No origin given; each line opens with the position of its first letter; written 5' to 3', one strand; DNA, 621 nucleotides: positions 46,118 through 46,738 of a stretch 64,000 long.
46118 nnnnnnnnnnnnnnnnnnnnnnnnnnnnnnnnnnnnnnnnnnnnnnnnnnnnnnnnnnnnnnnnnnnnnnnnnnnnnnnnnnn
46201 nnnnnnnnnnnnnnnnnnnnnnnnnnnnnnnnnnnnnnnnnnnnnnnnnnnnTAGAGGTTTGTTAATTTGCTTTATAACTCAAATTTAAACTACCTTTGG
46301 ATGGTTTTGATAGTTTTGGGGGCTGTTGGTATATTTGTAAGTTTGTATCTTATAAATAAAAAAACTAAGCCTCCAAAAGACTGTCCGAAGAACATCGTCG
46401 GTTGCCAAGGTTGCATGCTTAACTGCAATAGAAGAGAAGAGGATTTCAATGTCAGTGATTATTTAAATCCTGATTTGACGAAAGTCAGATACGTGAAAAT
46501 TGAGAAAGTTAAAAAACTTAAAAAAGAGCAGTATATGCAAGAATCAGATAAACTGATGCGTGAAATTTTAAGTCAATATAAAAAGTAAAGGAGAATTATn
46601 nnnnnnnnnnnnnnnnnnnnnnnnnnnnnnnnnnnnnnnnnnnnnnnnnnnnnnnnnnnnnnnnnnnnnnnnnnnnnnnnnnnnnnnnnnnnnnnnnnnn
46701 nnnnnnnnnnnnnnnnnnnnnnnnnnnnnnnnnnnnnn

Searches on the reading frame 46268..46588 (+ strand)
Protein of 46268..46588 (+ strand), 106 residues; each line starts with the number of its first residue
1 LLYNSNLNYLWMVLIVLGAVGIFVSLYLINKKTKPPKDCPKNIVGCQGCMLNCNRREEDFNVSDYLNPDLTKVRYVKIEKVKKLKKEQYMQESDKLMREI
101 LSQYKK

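Call 3: search_protein_families(library=pfam, proteins=[window:46268-46588:+], max_evalue=0.01)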
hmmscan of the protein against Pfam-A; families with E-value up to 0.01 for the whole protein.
window:46268-46588:+ (106 aa): 0 families

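Call 4: search_protein_families(library=ncbifam, proteins=[window:46268-46588:+], max_evalue=0.01)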
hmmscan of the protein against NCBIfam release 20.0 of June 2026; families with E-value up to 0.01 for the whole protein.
window:46268-46588:+ (106 aa): 0 families

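Call 34: find_homologous_proteins(query=A2, max_evalue=0.01)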
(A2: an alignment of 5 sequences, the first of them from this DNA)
Query A2 (5 sequences) (95 aa, profile of the alignment): 183 proteins with E <= 0.01 among 696 candidates; the best 120 are listed.
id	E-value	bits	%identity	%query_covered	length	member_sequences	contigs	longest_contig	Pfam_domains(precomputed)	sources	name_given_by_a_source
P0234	2.2e-30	122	34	49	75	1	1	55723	-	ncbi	ncbi:MAG: hypothetical protein ACI311_00245 [Bacilli bacterium]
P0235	1.4e-25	107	35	42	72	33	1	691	-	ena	-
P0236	2.1e-25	106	48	53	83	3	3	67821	-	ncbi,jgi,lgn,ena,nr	ncbi:MAG: hypothetical protein PHW22_00170 [Bacilli bacterium]|nr:hypothetical protein [Bacilli bact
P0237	4.1e-25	105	34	39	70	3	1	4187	-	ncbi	-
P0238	9.8e-25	104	31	41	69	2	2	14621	-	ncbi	-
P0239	5.3e-22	95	54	53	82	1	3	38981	-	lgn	-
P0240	1.2e-21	94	46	41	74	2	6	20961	-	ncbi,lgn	-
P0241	1.8e-21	93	52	44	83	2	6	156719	-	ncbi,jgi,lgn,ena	ncbi:MAG: hypothetical protein WCR63_00610 [Bacilli bacterium]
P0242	1.3e-20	91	31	41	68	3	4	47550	-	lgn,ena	-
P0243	1.5e-20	90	44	36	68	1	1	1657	-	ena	-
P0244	2.6e-20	90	28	39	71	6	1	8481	-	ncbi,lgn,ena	-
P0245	5.5e-20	89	100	100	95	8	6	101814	-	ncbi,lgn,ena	-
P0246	7.0e-20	88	32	39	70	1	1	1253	-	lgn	-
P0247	1.3e-19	87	46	41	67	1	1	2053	-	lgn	-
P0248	7.4e-19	85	32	52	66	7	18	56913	-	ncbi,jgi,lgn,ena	-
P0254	2.1e-18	84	37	44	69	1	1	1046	PF12669.13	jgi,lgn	-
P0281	3.7e-17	80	24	49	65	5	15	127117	-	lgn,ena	-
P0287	5.4e-17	79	22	47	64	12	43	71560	-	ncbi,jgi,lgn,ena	jgi:hypothetical protein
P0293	6.7e-17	79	29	51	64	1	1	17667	-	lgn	-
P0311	1.6e-16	78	42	46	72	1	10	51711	-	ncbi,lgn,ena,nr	ncbi:MAG: hypothetical protein HUJ61_03810 [Bacilli bacterium]|nr:hypothetical protein [Bacilli bact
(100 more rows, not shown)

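Call 36: find_encoding_contigs(protein=P0287, flank=9000, max_places=2)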
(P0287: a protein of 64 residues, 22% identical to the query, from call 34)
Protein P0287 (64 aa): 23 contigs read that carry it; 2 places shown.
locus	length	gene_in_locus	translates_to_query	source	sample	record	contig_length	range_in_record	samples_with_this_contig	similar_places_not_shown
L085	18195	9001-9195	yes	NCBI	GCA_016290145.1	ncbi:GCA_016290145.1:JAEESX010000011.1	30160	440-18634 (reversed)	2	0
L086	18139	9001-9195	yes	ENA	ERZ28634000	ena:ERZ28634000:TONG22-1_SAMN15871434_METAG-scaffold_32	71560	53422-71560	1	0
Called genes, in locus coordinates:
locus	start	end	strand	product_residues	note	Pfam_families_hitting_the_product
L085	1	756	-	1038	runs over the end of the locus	PF16227:DUF4886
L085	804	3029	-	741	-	-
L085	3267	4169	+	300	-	PF20511:PMI_typeI_cat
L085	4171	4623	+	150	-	PF00293:NUDIX, PF22327:Nudt16-like (weak)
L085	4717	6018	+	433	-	PF13375:RnfC_N, PF01512:Complex1_51K, PF12797:Fer4_2 (faint), PF10531:SLBB, PF00037:Fer4 (faint), PF12838:Fer4_7 (weak), PF13237:Fer4_10 (weak)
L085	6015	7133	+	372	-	PF03116:NQR2_RnfD_RnfE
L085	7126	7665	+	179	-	-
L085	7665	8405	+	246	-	PF02508:Rnf-Nqr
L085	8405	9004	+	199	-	PF02508:Rnf-Nqr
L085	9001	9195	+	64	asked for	-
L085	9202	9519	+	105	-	PF04060:FeS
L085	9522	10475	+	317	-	PF02424:ApbE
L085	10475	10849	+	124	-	PF07009:NusG_II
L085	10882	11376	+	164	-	PF07456:Hpre_diP_synt_I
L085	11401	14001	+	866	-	PF12705:PDDEXK_1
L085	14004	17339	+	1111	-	PF00580:UvrD-helicase, PF13245:AAA_19 (faint), PF13361:UvrD_C, PF13538:UvrD_C_2 (faint), PF12705:PDDEXK_1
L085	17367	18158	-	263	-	PF00763:THF_DHG_CYH, PF02882:THF_DHG_CYH_C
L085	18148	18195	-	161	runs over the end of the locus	?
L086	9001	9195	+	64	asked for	-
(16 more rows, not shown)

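Call 37: find_encoding_contigs(protein=P0281, flank=9000, max_places=2)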
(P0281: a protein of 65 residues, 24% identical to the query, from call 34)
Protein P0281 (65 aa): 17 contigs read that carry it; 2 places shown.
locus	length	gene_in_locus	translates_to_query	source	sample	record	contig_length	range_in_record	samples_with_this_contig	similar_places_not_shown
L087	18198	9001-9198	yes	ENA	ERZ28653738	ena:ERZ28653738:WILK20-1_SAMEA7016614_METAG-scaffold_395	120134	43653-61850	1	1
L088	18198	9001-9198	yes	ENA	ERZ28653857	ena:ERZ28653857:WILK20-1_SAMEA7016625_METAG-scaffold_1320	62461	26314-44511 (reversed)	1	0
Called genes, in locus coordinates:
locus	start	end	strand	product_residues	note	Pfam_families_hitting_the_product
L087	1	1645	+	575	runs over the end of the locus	PF00664:ABC_membrane, PF00005:ABC_tran, PF02463:SMC_N (faint)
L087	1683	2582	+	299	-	PF00005:ABC_tran, PF13304:AAA_21 (weak)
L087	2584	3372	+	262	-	PF12730:ABC2_membrane_4, PF10920:DUF2705 (weak)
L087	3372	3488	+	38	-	-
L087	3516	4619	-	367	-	PF13439:Glyco_transf_4 (weak), PF00534:Glycos_transf_1, PF13692:Glyco_trans_1_4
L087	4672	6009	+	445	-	PF13375:RnfC_N, PF01512:Complex1_51K, PF10531:SLBB, PF13187:Fer4_9 (faint), PF00037:Fer4 (faint), PF12797:Fer4_2 (faint), PF12838:Fer4_7 (weak), PF13237:Fer4_10 (weak), +1 more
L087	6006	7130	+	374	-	PF03116:NQR2_RnfD_RnfE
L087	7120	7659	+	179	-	-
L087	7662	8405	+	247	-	PF02508:Rnf-Nqr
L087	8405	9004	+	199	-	PF02508:Rnf-Nqr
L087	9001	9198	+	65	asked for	-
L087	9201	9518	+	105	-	PF04060:FeS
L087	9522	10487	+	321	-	PF02424:ApbE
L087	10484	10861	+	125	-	PF07009:NusG_II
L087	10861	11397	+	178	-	PF07456:Hpre_diP_synt_I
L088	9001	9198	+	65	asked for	-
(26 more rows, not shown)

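Call 44: search_protein_families(library=pfam, proteins=[window:46304-46585:+, P0287, P0281, P0234, P0254, P0238, P0236], max_evalue=10)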
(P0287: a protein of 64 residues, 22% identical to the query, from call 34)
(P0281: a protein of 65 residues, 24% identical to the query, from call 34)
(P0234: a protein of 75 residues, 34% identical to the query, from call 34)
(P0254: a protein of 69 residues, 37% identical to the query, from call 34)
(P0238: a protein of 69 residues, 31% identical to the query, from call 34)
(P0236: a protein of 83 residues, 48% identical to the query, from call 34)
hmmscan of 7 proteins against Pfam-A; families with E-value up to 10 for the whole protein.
window:46304-46585:+ (94 aa): 1 family
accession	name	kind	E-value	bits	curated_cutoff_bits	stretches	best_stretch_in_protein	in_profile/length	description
PF07884.19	VKOR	-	0.16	12.5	27.5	1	1-35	2-43/134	Vitamin K epoxide reductase family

P0287 (64 aa): 4 families
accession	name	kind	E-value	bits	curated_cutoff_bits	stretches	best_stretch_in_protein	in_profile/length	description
PF12669.12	FeoB_associated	-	0.03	15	27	1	8-56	5-44/44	FeoB-associated Cys-rich membrane protein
PF04819.17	DUF716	-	0.17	11.9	25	1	21-55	76-110/138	Family of unknown function (DUF716)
PF08114.16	PMP1_2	-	1.1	9.6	22.3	1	8-30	10-32/43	ATPase proteolipid family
PF24418.1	DUF7550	-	3.5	7.9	27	1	10-27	42-59/59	Family of unknown function (DUF7550)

P0281 (65 aa): 5 families
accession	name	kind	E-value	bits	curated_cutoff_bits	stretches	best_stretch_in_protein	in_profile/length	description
PF00003.28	7tm_3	-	0.0077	16.4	33.5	1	4-35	7-39/251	7 transmembrane sweet-taste receptor of 3 GCPR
PF04819.17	DUF716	-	0.018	15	25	1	9-62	64-112/138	Family of unknown function (DUF716)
PF08114.16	PMP1_2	-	0.046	13.9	22.3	1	8-30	11-32/43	ATPase proteolipid family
PF15388.11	FAM117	-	0.14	12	27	1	27-54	245-271/310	Protein Family FAM117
PF01034.25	Syndecan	-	0.3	11.5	25.2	1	9-29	13-33/64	Syndecan domain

P0234 (75 aa): 2 families
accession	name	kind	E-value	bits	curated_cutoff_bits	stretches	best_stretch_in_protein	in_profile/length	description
PF23077.1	zf-C2H2_ZNF462_1st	-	0.016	15.3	27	1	20-36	8-24/29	Zinc finger protein 462, first C2H2 zinc finger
PF04588.18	HIG_1_N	-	0.026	15.2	22.4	1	9-33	2-26/52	Hypoxia induced protein conserved region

P0254 (69 aa): 2 families
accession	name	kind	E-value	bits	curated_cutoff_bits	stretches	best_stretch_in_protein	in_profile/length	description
PF12669.12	FeoB_associated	-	4.7e-05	24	27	1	11-52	5-43/44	FeoB-associated Cys-rich membrane protein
PF05562.16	WCOR413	-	0.081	13.3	25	1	14-42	141-169/183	Cold acclimation protein WCOR413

P0238 (69 aa): 0 families

P0236 (83 aa): 1 family
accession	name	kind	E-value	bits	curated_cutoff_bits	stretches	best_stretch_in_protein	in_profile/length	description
PF12669.12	FeoB_associated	-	0.0019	18.8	27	1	11-48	5-37/44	FeoB-associated Cys-rich membrane protein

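Call 78: find_encoding_contigs(protein=P0293, flank=8000, max_places=1)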
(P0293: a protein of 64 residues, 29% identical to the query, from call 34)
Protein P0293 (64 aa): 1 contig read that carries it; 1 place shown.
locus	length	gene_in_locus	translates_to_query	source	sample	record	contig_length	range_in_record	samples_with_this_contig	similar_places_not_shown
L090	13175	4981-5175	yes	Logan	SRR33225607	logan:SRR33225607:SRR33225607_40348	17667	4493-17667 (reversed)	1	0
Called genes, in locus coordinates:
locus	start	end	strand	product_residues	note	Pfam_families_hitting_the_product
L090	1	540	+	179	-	?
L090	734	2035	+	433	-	PF13375:RnfC_N, PF01512:Complex1_51K, PF12797:Fer4_2 (faint), PF10531:SLBB, PF13187:Fer4_9 (faint), PF00037:Fer4 (faint), PF12838:Fer4_7 (weak), PF13237:Fer4_10 (weak)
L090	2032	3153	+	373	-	PF03116:NQR2_RnfD_RnfE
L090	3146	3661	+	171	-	-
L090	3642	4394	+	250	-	PF02508:Rnf-Nqr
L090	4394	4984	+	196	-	PF02508:Rnf-Nqr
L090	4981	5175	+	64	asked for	-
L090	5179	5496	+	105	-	PF04060:FeS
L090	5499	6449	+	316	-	PF02424:ApbE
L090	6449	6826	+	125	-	PF07009:NusG_II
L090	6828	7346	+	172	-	PF07456:Hpre_diP_synt_I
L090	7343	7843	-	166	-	-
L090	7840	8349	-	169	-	PF19502:DUF6036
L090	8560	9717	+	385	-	PF00149:Metallophos, PF12850:Metallophos_2 (faint)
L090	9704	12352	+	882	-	PF13476:AAA_23, PF13514:AAA_27, PF13555:AAA_29 (weak), PF13558:SbcC_Walker_B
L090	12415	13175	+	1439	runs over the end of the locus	PF00082:Peptidase_S8, PF02368:Big_2, PF26918:Ig_Eae (weak), PF02368:Big_2 (weak), PF07523:Big_3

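Call 79: find_encoding_contigs(protein=P0311, flank=8000, max_places=1)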
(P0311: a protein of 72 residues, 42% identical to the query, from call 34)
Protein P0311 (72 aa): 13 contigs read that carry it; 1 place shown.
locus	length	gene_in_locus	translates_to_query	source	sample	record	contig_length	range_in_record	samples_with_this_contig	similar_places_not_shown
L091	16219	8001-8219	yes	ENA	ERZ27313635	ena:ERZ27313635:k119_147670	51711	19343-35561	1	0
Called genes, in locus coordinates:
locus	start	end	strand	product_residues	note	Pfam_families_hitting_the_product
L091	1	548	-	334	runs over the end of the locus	PF03590:AsnA, PF00152:tRNA-synt_2 (weak)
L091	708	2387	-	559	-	PF07690:MFS_1 (weak), PF01564:Spermine_synth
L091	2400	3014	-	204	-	PF01648:ACPS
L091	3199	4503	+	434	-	PF13375:RnfC_N, PF01512:Complex1_51K, PF10531:SLBB, PF13183:Fer4_8 (faint), PF00037:Fer4 (faint), PF13237:Fer4_10, PF12838:Fer4_7, PF13187:Fer4_9 (weak), +3 more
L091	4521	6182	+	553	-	PF03116:NQR2_RnfD_RnfE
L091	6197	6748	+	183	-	-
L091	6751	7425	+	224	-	PF02508:Rnf-Nqr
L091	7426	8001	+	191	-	PF02508:Rnf-Nqr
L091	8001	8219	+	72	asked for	-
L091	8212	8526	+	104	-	PF04060:FeS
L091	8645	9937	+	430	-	PF02424:ApbE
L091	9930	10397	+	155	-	PF07009:NusG_II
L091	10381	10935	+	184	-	PF07456:Hpre_diP_synt_I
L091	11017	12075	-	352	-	-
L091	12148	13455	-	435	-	-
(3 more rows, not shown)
